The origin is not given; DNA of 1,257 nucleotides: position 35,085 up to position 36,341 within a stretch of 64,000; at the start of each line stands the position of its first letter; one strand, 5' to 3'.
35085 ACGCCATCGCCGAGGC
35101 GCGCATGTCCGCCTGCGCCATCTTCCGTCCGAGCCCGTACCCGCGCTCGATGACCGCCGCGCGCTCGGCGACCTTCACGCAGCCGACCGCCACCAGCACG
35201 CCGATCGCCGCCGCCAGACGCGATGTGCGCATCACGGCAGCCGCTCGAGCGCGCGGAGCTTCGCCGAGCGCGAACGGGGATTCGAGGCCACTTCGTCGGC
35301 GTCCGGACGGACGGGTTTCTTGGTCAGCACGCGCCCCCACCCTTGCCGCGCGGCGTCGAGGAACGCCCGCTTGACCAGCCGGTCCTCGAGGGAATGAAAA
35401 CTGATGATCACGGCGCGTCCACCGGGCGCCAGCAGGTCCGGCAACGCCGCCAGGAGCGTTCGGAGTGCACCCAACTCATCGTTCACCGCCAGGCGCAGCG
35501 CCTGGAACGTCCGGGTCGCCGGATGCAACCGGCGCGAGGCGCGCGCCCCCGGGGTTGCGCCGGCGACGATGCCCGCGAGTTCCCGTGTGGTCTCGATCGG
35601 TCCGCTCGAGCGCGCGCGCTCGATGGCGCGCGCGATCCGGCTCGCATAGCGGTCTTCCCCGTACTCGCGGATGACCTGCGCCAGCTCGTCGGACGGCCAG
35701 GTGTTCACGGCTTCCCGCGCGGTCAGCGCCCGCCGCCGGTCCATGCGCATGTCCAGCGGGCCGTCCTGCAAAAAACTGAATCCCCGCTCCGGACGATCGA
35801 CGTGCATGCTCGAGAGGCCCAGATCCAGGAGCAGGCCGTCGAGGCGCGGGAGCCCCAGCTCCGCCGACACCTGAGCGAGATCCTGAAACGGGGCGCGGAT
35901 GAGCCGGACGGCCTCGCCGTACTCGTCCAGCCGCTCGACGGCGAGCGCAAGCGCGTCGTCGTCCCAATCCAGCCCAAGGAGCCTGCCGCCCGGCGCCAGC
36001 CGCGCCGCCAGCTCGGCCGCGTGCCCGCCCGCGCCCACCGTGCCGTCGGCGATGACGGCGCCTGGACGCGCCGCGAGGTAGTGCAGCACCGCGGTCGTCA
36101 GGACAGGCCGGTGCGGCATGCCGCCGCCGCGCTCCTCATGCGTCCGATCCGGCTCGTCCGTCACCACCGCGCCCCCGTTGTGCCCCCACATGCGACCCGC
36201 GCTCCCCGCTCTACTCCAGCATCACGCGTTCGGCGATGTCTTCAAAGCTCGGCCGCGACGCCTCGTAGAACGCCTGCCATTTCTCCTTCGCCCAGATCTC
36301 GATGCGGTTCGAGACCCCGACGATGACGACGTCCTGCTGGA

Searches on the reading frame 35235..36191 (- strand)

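Call 17: search_protein_families(library=ncbifam, proteins=[window:35235-36191:-], max_evalue=0.00001)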
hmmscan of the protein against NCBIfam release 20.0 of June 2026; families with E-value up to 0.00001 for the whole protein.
window:35235-36191:- (319 aa): 1 family
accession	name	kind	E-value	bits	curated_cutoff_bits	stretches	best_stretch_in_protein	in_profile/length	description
TIGR00006.1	TIGR00006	equivalog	2.8e-89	299.6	154.3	1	26-317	6-309/310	16S rRNA (cytosine(1402)-N(4))-methyltransferase RsmH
